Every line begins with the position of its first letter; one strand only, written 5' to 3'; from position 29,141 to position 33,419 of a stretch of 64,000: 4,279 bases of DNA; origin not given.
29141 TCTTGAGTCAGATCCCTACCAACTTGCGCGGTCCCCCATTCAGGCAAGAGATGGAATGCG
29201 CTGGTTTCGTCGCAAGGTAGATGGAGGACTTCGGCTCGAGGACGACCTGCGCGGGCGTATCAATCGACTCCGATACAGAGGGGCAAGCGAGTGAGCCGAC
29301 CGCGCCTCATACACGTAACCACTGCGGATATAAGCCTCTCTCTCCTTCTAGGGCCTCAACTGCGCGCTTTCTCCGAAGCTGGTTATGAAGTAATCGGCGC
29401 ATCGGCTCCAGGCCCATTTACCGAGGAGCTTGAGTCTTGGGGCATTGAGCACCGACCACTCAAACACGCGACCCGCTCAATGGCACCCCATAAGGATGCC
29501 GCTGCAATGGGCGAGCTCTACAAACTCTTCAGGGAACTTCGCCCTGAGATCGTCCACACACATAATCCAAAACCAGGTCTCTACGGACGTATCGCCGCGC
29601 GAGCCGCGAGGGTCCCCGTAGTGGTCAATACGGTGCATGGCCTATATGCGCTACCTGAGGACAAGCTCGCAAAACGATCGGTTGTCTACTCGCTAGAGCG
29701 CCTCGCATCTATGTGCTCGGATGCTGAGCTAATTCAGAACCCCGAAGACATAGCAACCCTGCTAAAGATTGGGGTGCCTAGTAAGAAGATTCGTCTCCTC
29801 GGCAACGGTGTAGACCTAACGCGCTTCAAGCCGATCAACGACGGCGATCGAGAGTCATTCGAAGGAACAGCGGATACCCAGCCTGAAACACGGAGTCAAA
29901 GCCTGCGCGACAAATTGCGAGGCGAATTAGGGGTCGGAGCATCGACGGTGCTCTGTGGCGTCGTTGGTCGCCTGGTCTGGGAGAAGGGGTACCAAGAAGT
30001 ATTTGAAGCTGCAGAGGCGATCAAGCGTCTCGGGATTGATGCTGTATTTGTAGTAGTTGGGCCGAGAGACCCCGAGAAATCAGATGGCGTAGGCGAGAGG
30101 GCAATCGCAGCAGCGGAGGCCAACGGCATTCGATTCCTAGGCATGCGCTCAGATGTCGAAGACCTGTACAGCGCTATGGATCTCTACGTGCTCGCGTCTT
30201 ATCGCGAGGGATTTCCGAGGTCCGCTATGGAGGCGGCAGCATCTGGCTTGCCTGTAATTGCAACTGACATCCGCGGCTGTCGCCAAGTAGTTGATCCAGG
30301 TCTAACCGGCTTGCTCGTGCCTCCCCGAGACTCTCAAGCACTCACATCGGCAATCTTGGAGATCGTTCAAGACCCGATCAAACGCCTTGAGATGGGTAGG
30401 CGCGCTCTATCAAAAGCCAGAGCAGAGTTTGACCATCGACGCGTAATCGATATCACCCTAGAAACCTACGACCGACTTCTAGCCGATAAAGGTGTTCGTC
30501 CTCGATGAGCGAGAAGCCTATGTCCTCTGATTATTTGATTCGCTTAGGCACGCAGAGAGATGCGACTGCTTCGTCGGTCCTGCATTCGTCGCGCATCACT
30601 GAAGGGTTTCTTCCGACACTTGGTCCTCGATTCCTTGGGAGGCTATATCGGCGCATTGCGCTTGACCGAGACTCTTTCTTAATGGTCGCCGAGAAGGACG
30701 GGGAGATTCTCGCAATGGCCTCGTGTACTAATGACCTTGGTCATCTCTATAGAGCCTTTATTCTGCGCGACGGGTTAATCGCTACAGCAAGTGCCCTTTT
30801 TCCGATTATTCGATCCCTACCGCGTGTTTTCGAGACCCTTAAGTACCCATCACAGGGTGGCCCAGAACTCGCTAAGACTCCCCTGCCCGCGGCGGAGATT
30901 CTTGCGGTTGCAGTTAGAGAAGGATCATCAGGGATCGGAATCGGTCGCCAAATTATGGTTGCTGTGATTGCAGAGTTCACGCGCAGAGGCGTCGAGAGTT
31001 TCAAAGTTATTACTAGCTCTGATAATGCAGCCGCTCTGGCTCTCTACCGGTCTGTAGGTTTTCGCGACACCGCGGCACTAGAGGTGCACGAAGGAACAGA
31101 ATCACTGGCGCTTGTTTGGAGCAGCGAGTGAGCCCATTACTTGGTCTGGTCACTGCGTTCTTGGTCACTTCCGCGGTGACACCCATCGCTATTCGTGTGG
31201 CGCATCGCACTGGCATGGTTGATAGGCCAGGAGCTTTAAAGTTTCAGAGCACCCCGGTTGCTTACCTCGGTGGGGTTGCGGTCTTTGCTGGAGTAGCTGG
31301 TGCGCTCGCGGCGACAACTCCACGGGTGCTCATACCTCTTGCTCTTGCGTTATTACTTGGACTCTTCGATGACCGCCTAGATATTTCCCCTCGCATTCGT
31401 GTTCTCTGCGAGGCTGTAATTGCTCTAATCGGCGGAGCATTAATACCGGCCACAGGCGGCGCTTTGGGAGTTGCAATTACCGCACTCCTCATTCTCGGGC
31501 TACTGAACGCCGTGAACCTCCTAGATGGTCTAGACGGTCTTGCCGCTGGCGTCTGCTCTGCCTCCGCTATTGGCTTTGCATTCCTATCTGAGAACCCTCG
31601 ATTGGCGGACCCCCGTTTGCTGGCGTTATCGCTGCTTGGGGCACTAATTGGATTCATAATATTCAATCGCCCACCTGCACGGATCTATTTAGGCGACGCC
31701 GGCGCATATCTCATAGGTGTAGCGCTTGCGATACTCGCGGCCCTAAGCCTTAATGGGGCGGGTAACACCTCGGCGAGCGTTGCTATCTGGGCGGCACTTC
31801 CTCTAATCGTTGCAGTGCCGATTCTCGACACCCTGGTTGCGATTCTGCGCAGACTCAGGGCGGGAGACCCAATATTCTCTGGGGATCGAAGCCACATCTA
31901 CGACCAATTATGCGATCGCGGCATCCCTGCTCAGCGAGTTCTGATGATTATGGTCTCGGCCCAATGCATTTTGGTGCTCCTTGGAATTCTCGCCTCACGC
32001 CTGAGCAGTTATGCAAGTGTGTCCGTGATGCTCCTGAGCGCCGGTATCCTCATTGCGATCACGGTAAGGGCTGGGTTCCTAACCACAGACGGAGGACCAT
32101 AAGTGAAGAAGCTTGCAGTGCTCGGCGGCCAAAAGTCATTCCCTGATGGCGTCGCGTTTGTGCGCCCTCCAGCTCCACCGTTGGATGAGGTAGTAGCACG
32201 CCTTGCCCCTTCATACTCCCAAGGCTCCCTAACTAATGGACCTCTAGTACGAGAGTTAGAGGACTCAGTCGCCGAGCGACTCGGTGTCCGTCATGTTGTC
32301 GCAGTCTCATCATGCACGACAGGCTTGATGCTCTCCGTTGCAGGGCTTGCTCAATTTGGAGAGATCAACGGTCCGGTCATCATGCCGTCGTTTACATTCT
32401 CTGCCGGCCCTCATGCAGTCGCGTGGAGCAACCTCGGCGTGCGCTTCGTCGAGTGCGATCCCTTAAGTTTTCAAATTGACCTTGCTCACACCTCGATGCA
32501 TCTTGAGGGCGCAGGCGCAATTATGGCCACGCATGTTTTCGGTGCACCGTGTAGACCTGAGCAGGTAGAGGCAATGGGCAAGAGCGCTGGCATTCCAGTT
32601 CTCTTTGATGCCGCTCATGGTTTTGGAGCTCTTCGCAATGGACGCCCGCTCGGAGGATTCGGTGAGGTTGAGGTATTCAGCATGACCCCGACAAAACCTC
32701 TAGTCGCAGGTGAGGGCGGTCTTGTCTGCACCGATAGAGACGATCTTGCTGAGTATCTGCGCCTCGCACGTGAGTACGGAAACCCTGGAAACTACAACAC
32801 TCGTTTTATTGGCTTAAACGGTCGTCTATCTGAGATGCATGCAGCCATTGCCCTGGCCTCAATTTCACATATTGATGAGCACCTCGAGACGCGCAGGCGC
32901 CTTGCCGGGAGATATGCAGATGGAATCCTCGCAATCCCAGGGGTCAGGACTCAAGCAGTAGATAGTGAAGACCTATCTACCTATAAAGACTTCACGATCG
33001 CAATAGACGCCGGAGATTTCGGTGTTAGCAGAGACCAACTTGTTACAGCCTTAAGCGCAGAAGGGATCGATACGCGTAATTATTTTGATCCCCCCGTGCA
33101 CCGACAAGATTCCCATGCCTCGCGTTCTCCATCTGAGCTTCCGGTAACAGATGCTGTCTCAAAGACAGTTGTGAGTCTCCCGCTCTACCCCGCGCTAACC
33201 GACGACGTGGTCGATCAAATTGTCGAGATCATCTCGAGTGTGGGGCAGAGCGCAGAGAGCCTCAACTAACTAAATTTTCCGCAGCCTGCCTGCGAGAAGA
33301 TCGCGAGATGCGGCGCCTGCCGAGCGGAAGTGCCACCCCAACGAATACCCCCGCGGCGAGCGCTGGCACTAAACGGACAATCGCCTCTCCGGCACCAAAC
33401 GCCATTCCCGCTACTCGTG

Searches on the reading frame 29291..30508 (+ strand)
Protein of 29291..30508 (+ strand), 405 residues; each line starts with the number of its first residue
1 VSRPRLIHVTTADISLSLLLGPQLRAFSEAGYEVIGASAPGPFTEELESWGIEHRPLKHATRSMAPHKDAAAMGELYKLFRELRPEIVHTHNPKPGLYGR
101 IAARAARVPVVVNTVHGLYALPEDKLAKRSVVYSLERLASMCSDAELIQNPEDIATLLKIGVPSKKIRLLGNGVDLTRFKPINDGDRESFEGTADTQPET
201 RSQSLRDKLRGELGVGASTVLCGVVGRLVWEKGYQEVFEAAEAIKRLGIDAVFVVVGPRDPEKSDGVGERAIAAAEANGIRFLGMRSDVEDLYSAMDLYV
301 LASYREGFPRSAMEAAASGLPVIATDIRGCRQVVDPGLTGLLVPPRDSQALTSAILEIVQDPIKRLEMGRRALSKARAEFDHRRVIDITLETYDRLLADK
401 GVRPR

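Call 61: search_protein_families(library=pfam, proteins=[window:29291-30508:+], max_evalue=0.001)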
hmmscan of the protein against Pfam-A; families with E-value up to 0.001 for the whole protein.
window:29291-30508:+ (405 aa): 7 families
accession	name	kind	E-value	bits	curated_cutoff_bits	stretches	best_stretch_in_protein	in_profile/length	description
PF00534.26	Glycos_transf_1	-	1e-33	116.7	26.4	1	220-372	16-169/172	Glycosyl transferases group 1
PF13692.12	Glyco_trans_1_4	-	2.9e-32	112.3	27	1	222-361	4-142/142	Glycosyl transferases group 1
PF13439.12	Glyco_transf_4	-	8.4e-19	68.7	28.5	1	25-178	13-170/170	Glycosyltransferase Family 4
PF13579.12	Glyco_trans_4_4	-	2e-17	64.4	29.7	1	25-173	12-158/158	Glycosyl transferase 4-like domain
PF13477.12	Glyco_trans_4_2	-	9.1e-15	55.5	23.4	1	23-137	16-131/139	Glycosyl transferase 4-like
PF20706.3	GT4-conflict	-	3.5e-08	33.3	26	1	222-336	200-322/385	Family 4 Glycosyltransferase in conflict systems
PF13524.12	Glyco_trans_1_2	-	0.00031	21.1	25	1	288-387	39-140/144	Glycosyl transferase-like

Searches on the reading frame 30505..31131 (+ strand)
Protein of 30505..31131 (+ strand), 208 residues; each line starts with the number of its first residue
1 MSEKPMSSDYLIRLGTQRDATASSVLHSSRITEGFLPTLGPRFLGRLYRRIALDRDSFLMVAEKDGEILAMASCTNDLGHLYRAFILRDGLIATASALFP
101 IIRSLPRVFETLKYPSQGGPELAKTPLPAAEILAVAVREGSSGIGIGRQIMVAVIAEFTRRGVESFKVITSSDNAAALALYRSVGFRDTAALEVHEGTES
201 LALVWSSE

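Call 61: search_protein_families(library=pfam, proteins=[window:30505-31131:+], max_evalue=0.001)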
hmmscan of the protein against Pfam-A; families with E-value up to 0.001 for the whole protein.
window:30505-31131:+ (208 aa): 4 families
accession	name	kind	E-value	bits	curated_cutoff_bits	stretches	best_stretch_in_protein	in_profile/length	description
PF00583.31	Acetyltransf_1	-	4.4e-11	43.5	20.7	1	128-186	58-116/116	Acetyltransferase (GNAT) family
PF13673.13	Acetyltransf_10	-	7.4e-09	36.1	23.6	1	134-197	56-118/128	Acetyltransferase (GNAT) domain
PF13508.13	Acetyltransf_7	-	1.5e-07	32.1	27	1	130-187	30-83/84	Acetyltransferase (GNAT) domain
PF08445.16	FR47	-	1e-05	25.9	22.1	1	128-189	20-80/86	FR47-like protein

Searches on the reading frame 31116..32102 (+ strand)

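Call 61: search_protein_families(library=pfam, proteins=[window:31116-32102:+], max_evalue=0.001)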
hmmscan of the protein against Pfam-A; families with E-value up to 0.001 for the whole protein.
window:31116-32102:+ (328 aa): 1 family
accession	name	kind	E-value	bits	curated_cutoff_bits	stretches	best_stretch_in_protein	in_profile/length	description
PF00953.26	Glycos_transf_4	-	1.7e-28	100.1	27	1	71-209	4-157/160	Glycosyl transferase family 4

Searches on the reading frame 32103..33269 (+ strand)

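Call 61: search_protein_families(library=pfam, proteins=[window:32103-33269:+], max_evalue=0.001)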
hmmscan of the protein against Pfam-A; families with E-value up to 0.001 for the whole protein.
window:32103-33269:+ (388 aa): 3 families
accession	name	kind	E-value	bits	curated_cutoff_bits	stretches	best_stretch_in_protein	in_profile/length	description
PF01041.23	DegT_DnrJ_EryC1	-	7e-81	272.7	19.8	1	33-377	10-359/360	DegT/DnrJ/EryC1/StrS aminotransferase family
PF01212.27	Beta_elim_lyase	-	4.5e-05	23.3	27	1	47-291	32-251/288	Beta-eliminating lyase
PF00155.27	Aminotran_1_2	-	0.00076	19.2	19.7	0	49-177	44-193/361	Aminotransferase class I and II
